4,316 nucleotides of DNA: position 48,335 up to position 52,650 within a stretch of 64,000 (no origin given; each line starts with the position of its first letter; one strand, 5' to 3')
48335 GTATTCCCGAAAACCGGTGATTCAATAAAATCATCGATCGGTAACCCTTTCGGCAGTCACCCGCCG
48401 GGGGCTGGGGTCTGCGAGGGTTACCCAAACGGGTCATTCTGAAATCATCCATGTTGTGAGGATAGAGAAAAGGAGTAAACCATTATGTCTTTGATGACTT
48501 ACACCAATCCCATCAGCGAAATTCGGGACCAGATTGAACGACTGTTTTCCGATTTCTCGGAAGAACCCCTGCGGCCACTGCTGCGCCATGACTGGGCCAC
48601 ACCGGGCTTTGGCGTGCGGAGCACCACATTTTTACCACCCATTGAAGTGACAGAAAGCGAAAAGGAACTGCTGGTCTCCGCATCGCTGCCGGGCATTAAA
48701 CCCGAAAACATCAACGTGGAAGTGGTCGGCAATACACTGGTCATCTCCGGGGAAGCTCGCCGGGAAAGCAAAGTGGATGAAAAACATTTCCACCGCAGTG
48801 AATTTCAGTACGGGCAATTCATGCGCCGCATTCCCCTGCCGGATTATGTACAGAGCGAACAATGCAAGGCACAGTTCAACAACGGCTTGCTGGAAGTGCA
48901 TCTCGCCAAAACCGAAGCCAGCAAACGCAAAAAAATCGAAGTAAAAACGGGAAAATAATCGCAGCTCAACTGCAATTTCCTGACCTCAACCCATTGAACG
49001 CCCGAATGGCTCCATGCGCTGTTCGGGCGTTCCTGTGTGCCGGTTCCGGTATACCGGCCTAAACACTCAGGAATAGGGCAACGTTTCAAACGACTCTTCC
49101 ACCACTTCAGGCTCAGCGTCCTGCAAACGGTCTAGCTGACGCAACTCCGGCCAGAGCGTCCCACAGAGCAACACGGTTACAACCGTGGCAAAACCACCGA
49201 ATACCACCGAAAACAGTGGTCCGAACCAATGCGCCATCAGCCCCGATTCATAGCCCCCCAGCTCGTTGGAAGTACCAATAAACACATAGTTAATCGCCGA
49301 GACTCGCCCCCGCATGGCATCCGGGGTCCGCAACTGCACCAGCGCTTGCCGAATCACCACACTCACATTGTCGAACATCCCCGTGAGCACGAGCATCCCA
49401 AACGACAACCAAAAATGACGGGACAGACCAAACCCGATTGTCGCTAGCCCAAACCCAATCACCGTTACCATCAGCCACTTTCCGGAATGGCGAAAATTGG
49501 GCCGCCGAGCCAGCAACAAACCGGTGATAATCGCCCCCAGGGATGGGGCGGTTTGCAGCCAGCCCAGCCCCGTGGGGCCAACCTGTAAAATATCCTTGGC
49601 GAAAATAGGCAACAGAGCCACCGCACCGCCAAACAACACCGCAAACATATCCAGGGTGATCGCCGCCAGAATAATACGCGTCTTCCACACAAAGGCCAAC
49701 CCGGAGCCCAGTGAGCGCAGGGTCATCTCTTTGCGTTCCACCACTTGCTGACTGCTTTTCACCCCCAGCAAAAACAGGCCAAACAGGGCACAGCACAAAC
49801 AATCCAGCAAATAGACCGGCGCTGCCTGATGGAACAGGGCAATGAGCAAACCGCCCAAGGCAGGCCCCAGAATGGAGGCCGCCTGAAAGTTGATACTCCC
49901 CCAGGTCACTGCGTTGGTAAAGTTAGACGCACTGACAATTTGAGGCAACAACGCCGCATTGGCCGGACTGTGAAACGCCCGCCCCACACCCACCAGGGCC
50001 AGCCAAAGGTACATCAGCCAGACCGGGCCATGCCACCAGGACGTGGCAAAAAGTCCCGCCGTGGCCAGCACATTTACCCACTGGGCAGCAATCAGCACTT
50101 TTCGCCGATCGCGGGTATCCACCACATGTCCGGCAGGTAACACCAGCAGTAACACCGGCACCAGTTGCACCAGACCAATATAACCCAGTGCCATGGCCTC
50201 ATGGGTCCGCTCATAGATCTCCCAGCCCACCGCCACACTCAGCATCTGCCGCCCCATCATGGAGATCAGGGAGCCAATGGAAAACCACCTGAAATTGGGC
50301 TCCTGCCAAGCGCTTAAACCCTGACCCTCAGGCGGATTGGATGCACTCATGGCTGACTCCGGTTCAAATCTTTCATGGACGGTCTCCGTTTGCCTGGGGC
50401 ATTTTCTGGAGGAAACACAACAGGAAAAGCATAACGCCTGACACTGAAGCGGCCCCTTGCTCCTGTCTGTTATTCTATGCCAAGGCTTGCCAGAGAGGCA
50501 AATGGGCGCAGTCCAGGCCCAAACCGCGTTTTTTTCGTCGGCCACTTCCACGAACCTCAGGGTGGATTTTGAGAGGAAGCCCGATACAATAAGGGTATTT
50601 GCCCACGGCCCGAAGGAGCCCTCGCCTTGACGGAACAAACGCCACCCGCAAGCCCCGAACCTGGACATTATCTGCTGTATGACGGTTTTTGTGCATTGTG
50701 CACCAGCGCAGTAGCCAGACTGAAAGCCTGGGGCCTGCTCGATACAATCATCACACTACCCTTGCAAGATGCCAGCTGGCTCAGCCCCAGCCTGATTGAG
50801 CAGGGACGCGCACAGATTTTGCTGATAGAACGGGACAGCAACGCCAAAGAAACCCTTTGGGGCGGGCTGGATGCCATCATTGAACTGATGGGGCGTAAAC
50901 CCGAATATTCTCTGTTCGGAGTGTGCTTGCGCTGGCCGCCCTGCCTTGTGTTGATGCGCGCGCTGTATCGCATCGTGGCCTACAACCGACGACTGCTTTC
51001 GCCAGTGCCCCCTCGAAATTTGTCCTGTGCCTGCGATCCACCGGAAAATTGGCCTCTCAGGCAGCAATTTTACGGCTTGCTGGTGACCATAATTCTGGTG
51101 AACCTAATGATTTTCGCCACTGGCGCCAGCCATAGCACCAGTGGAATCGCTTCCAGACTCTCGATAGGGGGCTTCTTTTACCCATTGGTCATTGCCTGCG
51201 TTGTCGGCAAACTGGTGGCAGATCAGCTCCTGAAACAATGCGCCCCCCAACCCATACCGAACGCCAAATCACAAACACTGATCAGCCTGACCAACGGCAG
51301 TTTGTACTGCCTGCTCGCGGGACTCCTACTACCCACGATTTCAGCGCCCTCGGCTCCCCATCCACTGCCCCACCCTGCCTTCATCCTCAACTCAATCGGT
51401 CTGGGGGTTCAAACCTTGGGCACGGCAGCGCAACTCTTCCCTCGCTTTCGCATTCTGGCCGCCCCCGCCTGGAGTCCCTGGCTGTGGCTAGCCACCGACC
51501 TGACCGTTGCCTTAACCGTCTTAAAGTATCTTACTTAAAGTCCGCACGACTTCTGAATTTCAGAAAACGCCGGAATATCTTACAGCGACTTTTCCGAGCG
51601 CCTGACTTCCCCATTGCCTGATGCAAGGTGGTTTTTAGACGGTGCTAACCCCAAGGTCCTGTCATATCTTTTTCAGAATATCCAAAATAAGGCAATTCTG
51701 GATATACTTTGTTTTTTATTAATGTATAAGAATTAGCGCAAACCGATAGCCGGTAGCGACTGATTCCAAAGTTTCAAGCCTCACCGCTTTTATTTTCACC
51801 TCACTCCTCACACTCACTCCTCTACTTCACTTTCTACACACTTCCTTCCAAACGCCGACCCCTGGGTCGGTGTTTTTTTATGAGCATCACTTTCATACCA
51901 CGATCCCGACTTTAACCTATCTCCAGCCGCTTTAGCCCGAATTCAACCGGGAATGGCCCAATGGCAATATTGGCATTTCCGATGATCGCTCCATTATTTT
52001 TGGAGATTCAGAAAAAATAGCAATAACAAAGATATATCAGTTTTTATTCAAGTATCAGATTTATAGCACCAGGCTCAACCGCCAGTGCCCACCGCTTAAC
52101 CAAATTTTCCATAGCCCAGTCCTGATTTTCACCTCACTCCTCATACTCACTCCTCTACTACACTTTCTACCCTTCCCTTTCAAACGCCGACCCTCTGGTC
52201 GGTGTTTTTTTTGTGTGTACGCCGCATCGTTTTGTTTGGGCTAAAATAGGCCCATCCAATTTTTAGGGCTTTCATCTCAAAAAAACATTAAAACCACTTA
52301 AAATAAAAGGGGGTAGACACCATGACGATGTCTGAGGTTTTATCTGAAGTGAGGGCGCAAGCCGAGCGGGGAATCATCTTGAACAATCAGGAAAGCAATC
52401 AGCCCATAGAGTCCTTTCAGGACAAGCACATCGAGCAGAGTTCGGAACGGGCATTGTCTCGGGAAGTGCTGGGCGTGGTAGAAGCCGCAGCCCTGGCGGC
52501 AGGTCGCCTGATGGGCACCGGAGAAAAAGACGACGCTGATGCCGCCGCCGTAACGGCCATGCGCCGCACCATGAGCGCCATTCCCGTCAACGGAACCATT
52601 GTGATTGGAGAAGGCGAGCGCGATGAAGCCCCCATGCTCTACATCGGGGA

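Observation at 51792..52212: Tandem CU-rich sRNA-like units carrying the cyanobacterial Yfr1 motif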

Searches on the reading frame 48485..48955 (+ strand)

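Call 18: search_protein_families(library=pfam, proteins=[window:48485-48955:+])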
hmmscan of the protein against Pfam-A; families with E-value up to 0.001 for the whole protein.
window:48485-48955:+ (157 aa): 2 families
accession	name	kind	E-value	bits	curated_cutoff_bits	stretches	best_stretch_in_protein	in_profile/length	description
PF00011.27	HSP20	-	2.6e-21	76.1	20.8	1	55-153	2-101/102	Hsp20/alpha crystallin family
PF17886.7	ArsA_HSP20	-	4e-09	36.4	22.5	1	62-139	4-62/63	HSP20-like domain found in ArsA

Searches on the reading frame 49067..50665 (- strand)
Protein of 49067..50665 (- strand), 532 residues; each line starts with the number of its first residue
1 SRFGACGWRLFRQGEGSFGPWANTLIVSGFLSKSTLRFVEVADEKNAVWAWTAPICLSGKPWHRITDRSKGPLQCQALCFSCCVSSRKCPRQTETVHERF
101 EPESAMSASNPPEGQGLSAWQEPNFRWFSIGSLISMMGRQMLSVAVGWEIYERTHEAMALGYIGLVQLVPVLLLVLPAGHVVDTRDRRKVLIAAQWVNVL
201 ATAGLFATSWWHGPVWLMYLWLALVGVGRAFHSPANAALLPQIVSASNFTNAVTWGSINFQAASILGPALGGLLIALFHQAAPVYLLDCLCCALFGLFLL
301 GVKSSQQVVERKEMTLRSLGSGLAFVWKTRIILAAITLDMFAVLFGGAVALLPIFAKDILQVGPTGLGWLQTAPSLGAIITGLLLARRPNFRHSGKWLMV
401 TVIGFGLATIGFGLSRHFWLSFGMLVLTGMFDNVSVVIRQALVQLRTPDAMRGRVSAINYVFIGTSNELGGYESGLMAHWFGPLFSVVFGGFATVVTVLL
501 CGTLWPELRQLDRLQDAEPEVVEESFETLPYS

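Call 18: search_protein_families(library=pfam, proteins=[window:49067-50665:-])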
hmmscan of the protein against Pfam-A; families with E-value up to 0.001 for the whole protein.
window:49067-50665:- (532 aa): 3 families
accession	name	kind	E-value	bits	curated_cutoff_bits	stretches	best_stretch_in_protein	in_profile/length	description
PF05977.19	MFS_3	-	1.9e-35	122.7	27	1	118-501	5-390/524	Transmembrane secretion effector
PF07690.21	MFS_1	-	8.7e-29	100.9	33.4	2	129-383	2-256/347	Major Facilitator Superfamily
PF02656.20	DUF202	-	0.00056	20.7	23.4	1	365-420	9-65/68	Domain of unknown function (DUF202)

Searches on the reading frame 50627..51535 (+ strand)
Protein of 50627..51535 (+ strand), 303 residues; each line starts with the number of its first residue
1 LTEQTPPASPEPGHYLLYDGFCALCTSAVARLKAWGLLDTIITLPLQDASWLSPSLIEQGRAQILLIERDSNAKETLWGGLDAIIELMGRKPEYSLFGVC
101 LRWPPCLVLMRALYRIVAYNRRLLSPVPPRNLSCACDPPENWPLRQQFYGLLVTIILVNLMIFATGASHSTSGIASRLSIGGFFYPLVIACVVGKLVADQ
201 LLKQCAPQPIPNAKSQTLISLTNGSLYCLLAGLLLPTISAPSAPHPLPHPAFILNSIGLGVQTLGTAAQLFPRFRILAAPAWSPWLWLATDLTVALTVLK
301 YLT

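Call 18: search_protein_families(library=pfam, proteins=[window:50627-51535:+])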
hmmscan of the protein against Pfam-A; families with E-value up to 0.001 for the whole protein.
window:50627-51535:+ (303 aa): 1 family
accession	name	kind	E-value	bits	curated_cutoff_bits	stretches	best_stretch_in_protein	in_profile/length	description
PF04134.17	DCC1-like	-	1.9e-09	39.2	27.8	1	16-124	1-110/113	DCC1-like thiol-disulfide oxidoreductase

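Call 60: find_homologous_proteins(query=window:50627-51535:+, max_evalue=1e-10)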
Query window:50627-51535:+ (303 aa): 4 proteins with E <= 1e-10 among 3667 candidates.
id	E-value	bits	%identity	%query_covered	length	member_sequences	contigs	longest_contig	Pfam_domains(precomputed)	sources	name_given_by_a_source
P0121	7.6e-200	681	100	100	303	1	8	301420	PF04134.18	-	-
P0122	6.0e-91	323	55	100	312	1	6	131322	PF04134.18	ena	-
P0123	1.1e-44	171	40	94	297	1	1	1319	PF04134.18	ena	-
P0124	1.7e-21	95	31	92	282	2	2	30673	PF04134.18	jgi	jgi:predicted DCC family thiol-disulfide oxidoreductase YuxK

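Call 61: find_encoding_contigs(protein=P0121, flank=3000, max_places=8)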
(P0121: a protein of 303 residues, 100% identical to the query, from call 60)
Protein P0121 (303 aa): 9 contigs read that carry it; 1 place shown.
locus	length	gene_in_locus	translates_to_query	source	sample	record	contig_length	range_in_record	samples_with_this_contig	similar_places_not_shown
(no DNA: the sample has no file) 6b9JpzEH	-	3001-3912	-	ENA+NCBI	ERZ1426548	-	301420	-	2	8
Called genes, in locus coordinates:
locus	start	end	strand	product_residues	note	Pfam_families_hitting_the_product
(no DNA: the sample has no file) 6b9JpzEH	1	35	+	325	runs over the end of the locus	PF00582:Usp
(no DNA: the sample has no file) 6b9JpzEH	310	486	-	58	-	-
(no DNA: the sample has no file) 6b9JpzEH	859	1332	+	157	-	PF00011:HSP20, PF17886:ArsA_HSP20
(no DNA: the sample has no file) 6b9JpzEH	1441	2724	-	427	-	PF05977:MFS_3, PF07690:MFS_1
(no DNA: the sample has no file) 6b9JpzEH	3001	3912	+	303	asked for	PF04134:DCC1-like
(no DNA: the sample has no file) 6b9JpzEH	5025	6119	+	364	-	PF03320:FBPase_glpX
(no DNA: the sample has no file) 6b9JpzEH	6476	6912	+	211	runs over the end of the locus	PF07963:N_methyl (weak)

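Call 62: find_encoding_contigs(protein=P0122, flank=4000, max_places=3)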
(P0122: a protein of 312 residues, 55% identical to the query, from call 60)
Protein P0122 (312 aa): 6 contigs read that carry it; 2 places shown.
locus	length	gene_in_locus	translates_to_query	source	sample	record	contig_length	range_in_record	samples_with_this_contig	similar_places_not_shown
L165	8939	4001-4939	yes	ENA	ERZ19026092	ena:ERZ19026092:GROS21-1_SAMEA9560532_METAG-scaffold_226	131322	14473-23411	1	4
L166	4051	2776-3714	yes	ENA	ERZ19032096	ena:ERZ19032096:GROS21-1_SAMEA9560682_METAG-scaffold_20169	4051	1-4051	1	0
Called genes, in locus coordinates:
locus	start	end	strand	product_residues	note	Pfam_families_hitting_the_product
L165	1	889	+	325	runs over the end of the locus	PF00582:Usp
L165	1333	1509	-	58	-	-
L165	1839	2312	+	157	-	PF00011:HSP20, PF17886:ArsA_HSP20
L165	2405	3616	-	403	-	PF05977:MFS_3, PF07690:MFS_1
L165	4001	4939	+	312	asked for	PF04134:DCC1-like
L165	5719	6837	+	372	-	PF03320:FBPase_glpX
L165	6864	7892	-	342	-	PF06750:A24_N_bact, PF01478:Peptidase_A24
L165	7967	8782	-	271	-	PF04542:Sigma70_r2, PF04539:Sigma70_r3, PF13412:HTH_24 (faint), PF08281:Sigma70_r4_2, PF04545:Sigma70_r4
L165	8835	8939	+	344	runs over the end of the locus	PF02401:LYTB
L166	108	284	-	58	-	-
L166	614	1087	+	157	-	PF00011:HSP20, PF17886:ArsA_HSP20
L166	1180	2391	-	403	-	PF05977:MFS_3, PF07690:MFS_1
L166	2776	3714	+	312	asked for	PF04134:DCC1-like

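Call 66: find_encoding_contigs(protein=P0124, flank=4000, max_places=2)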
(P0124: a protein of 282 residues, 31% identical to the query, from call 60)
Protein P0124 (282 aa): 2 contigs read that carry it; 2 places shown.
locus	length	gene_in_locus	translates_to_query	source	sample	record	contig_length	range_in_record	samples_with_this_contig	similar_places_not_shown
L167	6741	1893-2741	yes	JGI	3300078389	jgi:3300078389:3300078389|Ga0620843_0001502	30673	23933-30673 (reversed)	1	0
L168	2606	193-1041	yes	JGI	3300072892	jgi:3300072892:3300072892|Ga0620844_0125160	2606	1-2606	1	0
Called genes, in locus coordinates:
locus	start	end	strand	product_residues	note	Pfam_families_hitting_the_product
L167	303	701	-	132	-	-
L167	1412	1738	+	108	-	-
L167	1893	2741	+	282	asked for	PF04134:DCC1-like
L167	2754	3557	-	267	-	PF00413:Peptidase_M10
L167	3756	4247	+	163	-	PF01243:PNPOx_N, PF16242:Pyrid_ox_like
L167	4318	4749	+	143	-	-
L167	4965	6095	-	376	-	PF02661:Fic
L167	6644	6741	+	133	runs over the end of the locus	-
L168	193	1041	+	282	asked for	PF04134:DCC1-like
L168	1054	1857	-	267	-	PF00413:Peptidase_M10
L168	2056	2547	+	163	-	PF01243:PNPOx_N, PF16242:Pyrid_ox_like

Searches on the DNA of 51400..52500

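Call 4: search_rna_families(source=window, start=51400, end=52500, threshold=evalue, max_evalue=10, show_alignments=5)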
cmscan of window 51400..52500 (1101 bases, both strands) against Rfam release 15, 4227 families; matches with E-value up to 10: 10.
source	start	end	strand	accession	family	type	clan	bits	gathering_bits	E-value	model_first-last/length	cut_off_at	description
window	52176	52208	+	RF01772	rnk_pseudo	Cis-reg; leader;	-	19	55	2.1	68-100/108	no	Pseudomonas rnk leader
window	52148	52220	+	RF00519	suhB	Gene; sRNA;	CL00108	18.6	41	0.47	1-77/77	no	Makes More Granules Regulator RNA (mmgR)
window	51661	51727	-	RF00616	LhrC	Gene; sRNA;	CL00114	18.6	110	6.7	1-111/111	no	Listeria LhrC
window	52164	52213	+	RF02278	Betaproteobacteria_toxic_sRNA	Gene; sRNA;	-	17.7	50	1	1-64/64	no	Betaproteobacteria toxic small RNA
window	51625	51756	+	RF02412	snoR144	Gene; snRNA; snoRNA; HACA-box;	-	17.2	100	2.2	1-145/145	no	Small nucleolar RNA snoR144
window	52174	52212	+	RF02837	anti-hemB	Gene; sRNA;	-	16.5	49.5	0.57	1-81/81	no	Burkholderia RNA 7 (anti-hemB)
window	51657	51750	+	RF04329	snoMe18S-C1367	Gene; snRNA; snoRNA; CD-box;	-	15.5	101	8.2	1-110/110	no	Drosophila C/D box small nucleolar RNA snoMe18S-C1367 family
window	52006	52101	-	RF01515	Afu_514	Gene; snRNA; snoRNA; CD-box;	-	15.4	39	3.9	1-106/106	no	A. fumigatus snoRNA Afu_514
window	52162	52212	+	RF02651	SorY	Gene; sRNA;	-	15.2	111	3.3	1-83/83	no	Singlet oxygen resistance RNA Y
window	52182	52208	+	RF00106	RNAI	Gene; antisense;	-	14.4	47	9.6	73-99/102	no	RNAI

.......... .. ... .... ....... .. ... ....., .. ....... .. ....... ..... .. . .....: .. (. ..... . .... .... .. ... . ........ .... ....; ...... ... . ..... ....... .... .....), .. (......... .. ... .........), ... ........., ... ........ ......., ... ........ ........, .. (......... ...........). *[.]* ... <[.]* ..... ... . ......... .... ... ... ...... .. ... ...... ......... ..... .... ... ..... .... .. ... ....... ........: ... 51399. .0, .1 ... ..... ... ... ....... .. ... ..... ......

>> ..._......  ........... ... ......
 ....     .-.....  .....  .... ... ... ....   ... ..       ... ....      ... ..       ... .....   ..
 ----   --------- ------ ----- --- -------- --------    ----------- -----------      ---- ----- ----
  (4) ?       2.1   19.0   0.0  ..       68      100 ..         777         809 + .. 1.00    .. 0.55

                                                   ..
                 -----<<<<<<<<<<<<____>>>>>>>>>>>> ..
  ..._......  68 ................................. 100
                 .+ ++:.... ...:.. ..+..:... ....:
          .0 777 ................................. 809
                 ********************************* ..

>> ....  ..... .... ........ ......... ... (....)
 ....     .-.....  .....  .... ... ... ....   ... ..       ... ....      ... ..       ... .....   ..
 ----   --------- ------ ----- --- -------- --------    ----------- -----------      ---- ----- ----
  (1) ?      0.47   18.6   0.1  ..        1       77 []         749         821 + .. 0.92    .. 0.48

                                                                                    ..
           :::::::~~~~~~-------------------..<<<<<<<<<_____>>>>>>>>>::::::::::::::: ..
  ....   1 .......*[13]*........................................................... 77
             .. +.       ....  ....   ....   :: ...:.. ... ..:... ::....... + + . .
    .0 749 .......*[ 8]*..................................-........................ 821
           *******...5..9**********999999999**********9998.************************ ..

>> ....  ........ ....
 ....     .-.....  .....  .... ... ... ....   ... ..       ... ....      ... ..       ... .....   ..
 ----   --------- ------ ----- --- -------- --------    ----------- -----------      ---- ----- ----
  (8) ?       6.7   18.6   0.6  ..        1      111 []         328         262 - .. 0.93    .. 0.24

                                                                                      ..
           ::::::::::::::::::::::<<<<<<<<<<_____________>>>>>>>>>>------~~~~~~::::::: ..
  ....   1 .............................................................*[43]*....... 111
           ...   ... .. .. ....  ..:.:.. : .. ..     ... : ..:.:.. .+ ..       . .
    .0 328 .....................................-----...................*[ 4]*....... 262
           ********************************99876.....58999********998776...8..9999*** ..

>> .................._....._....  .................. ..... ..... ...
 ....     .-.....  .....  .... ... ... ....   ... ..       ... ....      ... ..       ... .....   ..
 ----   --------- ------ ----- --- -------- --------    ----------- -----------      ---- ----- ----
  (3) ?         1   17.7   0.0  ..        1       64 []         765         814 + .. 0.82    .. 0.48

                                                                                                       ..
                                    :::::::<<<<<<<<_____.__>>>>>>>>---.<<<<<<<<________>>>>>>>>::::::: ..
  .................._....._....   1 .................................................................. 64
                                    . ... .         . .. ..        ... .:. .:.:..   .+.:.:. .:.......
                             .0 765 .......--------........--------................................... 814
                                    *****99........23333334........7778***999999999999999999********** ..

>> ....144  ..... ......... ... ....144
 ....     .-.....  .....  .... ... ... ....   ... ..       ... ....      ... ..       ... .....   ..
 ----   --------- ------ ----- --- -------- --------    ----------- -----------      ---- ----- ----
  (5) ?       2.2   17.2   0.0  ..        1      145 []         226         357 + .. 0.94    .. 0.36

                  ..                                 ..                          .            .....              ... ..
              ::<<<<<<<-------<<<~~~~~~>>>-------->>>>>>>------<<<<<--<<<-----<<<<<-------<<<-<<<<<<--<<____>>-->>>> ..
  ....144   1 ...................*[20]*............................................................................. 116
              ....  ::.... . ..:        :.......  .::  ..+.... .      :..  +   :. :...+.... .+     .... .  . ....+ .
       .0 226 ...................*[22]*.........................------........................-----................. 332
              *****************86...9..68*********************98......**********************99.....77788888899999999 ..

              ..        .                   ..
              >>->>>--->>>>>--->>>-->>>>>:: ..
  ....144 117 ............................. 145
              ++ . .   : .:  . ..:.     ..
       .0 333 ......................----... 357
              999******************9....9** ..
